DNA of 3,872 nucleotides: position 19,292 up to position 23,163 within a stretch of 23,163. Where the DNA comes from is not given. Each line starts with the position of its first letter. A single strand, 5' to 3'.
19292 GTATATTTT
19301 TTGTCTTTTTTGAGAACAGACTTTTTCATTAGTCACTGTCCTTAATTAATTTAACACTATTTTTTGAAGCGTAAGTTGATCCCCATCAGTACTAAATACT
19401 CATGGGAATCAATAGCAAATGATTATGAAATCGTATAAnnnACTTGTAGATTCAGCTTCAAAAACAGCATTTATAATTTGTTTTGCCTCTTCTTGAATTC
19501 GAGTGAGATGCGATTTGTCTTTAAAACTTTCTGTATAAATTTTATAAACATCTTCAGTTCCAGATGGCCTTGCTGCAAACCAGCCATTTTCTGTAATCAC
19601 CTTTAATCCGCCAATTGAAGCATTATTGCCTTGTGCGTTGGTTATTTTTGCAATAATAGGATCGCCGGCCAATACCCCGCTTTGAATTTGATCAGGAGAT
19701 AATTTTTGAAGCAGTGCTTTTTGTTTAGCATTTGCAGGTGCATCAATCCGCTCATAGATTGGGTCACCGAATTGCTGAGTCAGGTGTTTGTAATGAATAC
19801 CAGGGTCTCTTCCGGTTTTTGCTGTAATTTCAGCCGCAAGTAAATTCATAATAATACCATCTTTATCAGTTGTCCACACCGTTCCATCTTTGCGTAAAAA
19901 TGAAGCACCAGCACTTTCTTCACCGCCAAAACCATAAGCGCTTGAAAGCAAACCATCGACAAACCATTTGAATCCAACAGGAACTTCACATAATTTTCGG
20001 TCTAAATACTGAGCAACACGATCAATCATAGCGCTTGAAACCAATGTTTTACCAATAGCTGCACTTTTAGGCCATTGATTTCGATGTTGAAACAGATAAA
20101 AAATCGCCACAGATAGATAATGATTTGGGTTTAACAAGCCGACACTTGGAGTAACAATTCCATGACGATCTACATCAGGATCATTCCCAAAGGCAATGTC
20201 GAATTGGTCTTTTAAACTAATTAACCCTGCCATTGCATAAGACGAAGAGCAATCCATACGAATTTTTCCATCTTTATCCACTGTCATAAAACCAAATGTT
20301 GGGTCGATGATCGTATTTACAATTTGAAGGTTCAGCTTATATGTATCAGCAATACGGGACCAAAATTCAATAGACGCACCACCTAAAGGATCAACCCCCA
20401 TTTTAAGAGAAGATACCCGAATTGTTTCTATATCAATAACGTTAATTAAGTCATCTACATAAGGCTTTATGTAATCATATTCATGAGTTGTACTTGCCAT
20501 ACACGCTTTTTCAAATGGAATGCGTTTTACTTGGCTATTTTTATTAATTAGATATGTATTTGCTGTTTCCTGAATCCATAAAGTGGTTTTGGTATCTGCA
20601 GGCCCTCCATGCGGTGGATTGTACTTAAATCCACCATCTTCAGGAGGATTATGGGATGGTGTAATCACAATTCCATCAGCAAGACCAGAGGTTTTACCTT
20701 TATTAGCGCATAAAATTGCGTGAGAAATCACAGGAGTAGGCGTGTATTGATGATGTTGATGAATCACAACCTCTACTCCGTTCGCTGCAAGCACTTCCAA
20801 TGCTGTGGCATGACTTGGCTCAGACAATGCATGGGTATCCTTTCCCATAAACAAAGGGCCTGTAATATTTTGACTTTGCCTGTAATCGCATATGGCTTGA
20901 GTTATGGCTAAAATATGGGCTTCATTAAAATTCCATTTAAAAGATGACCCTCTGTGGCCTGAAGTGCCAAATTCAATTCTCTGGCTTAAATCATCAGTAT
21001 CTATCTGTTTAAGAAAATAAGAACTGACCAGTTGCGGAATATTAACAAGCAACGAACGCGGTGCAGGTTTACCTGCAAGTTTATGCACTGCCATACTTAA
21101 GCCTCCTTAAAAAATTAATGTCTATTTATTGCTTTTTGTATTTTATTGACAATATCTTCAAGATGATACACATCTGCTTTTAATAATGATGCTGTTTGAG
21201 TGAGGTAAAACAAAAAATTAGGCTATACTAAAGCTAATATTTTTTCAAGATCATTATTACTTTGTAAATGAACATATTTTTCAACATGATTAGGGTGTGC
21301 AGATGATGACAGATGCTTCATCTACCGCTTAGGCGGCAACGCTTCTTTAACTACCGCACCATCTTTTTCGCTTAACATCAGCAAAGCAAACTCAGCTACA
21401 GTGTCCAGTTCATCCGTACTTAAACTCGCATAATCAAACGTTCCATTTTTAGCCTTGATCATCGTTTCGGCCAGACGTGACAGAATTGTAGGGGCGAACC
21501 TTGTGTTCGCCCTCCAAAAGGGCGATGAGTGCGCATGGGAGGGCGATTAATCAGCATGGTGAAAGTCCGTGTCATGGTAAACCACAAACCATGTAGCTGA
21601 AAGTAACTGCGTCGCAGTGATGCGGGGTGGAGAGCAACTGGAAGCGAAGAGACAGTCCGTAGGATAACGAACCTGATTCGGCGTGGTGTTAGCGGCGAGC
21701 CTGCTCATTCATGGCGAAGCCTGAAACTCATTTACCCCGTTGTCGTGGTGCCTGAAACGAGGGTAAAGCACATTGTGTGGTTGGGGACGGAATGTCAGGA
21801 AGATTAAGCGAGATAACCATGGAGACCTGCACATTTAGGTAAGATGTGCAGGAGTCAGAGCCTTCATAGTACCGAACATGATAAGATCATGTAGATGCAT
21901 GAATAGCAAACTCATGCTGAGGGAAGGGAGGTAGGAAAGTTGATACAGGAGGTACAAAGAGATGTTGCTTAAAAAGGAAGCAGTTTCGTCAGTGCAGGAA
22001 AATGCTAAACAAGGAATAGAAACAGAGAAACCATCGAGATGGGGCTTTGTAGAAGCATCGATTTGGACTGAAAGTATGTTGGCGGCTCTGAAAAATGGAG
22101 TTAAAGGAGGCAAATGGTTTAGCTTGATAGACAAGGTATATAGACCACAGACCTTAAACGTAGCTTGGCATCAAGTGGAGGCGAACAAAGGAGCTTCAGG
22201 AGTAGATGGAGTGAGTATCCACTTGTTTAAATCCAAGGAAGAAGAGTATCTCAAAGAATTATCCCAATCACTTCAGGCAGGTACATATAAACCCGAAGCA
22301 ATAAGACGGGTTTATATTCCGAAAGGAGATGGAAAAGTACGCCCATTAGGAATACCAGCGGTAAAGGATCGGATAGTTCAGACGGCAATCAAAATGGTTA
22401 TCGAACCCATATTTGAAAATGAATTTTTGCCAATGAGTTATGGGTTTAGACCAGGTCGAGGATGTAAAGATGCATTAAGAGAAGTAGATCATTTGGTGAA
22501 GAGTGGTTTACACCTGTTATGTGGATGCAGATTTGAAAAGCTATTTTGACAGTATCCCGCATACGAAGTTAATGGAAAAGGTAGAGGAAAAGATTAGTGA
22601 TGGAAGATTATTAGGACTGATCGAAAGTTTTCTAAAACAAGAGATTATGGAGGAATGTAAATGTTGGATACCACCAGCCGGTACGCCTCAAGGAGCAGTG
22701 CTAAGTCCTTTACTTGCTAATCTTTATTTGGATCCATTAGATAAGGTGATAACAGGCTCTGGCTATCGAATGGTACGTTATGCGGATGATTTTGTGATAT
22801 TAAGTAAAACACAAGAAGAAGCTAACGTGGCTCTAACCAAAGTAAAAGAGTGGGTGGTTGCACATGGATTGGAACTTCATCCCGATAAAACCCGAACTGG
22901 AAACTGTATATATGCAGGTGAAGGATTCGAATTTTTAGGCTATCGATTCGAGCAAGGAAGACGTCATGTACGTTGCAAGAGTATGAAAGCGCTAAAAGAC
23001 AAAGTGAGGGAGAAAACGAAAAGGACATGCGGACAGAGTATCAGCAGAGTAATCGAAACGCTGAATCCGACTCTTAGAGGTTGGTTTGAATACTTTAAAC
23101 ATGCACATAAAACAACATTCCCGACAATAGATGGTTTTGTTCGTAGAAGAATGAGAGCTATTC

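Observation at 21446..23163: Compact group II intron inserted inside a palindromic repeat, with a frameshifted RT ORF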

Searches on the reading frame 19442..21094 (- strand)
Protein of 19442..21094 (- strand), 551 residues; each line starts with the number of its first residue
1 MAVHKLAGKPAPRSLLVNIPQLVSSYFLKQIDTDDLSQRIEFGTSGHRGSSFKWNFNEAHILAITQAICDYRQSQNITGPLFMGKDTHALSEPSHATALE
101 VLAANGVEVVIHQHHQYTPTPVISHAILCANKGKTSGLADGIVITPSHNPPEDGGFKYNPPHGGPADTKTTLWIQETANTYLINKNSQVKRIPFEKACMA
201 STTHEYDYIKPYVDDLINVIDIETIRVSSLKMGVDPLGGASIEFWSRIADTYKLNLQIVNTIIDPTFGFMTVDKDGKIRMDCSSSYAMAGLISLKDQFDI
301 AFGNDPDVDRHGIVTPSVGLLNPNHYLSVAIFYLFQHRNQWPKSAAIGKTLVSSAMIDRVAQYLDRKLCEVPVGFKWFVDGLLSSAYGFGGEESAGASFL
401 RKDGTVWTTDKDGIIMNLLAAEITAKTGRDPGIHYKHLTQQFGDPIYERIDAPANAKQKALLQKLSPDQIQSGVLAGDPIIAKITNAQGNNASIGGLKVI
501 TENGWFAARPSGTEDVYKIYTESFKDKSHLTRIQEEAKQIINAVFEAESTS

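Call 13: find_encoding_contigs(protein=window:19442-21094:-, flank=10000, max_places=6)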
Protein window:19442-21094:- (551 aa): no gene with exactly this product is on record in the collection.

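Call 58: find_homologous_proteins(query=window:19442-21094:-, max_evalue=1e-50)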
Query window:19442-21094:- (551 aa): 8000 proteins with E <= 1e-50 among 8000 candidates; the best 120 are listed.
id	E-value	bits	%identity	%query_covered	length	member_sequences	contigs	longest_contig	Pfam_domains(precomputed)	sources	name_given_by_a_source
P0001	0.0e+0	1268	100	100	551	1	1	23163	PF02878.23,PF00408.27,PF02879.23,PF02880.23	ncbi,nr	ncbi:MAG: alpha-D-glucose phosphate-specific phosphoglucomutase [Desulfobacterales bacterium]|nr:alp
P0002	1.4e-275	933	73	99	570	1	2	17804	PF02878.23,PF00408.27,PF02879.23,PF02880.23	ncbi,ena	-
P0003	1.4e-275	933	74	99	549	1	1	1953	PF02878.23,PF00408.27,PF02879.23,PF02880.23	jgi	jgi:phosphoglucomutase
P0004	9.8e-273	924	72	99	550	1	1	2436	PF02878.23,PF00408.27,PF02879.23,PF02880.23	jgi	jgi:phosphoglucomutase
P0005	4.0e-272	922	72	99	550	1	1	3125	PF02878.23,PF00408.27,PF02879.23,PF02880.23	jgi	-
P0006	4.4e-272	922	72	99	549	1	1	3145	PF02878.23,PF00408.27,PF02879.23,PF02880.23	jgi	jgi:phosphoglucomutase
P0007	6.6e-272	921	71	99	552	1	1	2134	PF02878.23,PF00408.27,PF02879.23,PF02880.23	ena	-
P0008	2.5e-271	919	71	100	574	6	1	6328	PF02878.23,PF00408.27,PF02879.23,PF02880.23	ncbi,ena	-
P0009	6.5e-271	918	72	99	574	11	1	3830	PF02878.23,PF00408.27,PF02879.23,PF02880.23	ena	-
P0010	7.0e-271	918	70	99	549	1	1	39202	PF02878.23,PF00408.27,PF02879.23,PF02880.23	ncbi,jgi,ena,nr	ncbi:MAG: phosphoglucomutase, alpha-D-glucose phosphate-specific [Desulfobacteraceae bacterium 4572_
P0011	1.2e-270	917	70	99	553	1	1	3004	PF02878.23,PF00408.27,PF02879.23,PF02880.23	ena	-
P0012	1.7e-270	917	71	99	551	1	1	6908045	PF02878.23,PF00408.27,PF02879.23,PF02880.23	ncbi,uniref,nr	ncbi:Phosphoglucomutase [Desulfonema limicola]|uniref:Phosphoglucomutase n=1 Tax=Desulfonema limicol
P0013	6.1e-270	915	71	99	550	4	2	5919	PF02878.23,PF00408.27,PF02879.23,PF02880.23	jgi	jgi:phosphoglucomutase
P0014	6.7e-270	915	70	99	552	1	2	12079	PF02878.23,PF00408.27,PF02879.23,PF02880.23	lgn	-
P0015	2.6e-269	913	72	99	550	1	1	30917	PF02878.23,PF00408.27,PF02879.23,PF02880.23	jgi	jgi:phosphoglucomutase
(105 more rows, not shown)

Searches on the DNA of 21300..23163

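Call 4: search_rna_families(source=window, start=21300, end=23163, threshold=evalue, max_evalue=10, show_alignments=4)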
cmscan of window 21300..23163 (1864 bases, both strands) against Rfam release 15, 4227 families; matches with E-value up to 10: 4.
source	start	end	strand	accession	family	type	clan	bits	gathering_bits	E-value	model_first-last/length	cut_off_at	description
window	21552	21667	+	RF02003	group-II-D1D4-4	Intron;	CL00102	27.7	49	0.00087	1-138/138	no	Group II catalytic intron D1-D4-4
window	22487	22554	+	RF01161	SNORD5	Gene; snRNA; snoRNA; CD-box;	-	17.9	55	9.1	1-72/72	no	Small nucleolar RNA SNORD5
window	22735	22833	+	RF02474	GlsR5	Gene; snRNA; snoRNA; CD-box;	-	14.8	100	2.5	1-89/89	no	Small nucleolar RNA GlsR5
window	22738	22836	+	RF01295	SCARNA7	Gene; snRNA; snoRNA; scaRNA;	-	12.3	65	2.5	1-330/330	no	Small Cajal body-specific RNA 7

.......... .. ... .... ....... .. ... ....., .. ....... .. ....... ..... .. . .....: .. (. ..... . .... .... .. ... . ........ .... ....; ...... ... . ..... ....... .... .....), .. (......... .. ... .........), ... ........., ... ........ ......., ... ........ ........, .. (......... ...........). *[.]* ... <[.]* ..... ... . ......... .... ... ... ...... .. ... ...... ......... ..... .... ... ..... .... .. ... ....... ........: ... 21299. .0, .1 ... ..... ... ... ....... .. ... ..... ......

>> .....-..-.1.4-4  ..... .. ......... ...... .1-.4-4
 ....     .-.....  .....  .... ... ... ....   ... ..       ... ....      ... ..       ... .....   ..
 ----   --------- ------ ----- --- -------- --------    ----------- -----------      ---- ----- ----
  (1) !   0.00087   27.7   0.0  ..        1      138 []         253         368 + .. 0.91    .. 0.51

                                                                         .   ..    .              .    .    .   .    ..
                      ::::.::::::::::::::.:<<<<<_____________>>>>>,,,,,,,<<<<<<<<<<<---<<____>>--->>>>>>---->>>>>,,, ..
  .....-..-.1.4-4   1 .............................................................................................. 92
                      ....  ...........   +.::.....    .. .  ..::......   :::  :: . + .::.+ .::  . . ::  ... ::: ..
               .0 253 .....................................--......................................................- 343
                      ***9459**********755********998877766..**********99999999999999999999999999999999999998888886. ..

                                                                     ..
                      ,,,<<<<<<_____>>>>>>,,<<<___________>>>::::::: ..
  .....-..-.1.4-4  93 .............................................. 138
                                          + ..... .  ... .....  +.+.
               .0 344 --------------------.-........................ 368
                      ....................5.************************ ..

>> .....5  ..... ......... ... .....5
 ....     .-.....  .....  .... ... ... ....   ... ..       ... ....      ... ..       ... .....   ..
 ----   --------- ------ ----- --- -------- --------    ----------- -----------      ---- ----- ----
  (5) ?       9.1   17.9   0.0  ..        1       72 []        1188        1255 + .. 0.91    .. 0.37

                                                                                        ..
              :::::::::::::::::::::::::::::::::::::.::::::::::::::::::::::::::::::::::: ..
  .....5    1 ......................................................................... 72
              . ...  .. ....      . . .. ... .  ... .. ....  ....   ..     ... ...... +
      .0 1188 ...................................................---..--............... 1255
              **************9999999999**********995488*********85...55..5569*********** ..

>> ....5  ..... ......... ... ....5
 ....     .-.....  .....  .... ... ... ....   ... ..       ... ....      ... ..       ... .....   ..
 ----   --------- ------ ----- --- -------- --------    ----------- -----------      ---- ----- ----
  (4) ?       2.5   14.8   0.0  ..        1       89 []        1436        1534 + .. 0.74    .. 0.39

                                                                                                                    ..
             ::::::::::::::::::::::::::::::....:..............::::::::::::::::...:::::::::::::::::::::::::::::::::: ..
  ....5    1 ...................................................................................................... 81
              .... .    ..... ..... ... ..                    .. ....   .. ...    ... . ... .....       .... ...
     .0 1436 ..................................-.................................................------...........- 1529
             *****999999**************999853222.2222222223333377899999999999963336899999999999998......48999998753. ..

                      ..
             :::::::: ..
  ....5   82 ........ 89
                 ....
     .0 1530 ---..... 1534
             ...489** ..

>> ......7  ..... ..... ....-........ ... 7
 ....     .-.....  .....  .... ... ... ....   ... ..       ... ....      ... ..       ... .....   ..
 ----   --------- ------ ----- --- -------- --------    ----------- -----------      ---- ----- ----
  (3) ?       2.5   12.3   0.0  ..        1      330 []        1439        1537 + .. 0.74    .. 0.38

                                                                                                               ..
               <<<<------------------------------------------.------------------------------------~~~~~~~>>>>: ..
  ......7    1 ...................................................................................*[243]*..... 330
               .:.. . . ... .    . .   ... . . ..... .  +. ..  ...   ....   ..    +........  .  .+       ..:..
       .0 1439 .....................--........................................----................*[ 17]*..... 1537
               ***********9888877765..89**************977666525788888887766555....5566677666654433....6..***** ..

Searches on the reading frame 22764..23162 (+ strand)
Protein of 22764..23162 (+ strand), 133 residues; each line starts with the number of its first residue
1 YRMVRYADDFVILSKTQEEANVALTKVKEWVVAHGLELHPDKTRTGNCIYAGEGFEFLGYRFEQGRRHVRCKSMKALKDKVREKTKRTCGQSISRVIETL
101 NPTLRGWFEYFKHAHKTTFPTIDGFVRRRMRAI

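Call 84: find_homologous_proteins(query=window:22764-23162:+, max_evalue=1e-20)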
Query seq(133 aa) (133 aa): 433 proteins with E <= 1e-20 among 476 candidates; the best 120 are listed.
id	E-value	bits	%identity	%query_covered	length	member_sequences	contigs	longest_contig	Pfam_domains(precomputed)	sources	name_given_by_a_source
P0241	8.3e-56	205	69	100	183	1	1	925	PF00078.33,PF08388.17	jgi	jgi:RNA-directed DNA polymerase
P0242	2.2e-54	201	66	100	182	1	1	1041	PF00078.33,PF08388.17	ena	-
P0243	2.6e-54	201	68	99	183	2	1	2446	PF00078.33,PF08388.17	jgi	-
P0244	1.1e-53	199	66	95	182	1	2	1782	PF00078.33,PF08388.17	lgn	-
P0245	2.1e-53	198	69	98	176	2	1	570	PF00078.33,PF08388.17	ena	-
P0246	5.7e-53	196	68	100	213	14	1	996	PF00078.33,PF08388.17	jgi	jgi:RNA-directed DNA polymerase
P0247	1.2e-52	195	67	100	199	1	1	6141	PF00078.33,PF08388.17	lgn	-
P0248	1.5e-52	195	64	98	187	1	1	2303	PF00078.33,PF08388.17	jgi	-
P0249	1.7e-52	195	65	93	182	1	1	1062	PF00078.33,PF08388.17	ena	-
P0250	3.0e-52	194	63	95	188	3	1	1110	PF00078.33,PF08388.17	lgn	-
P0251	4.9e-52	193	65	100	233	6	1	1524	PF00078.33,PF08388.17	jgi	-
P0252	8.3e-52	193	63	95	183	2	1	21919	PF00078.33,PF08388.17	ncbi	-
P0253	8.3e-52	193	62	100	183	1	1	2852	PF00078.33,PF08388.17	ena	-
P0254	1.0e-51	192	66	92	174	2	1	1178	PF00078.33,PF08388.17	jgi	jgi:RNA-directed DNA polymerase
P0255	1.0e-51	192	62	94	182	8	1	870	PF00078.33,PF08388.17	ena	-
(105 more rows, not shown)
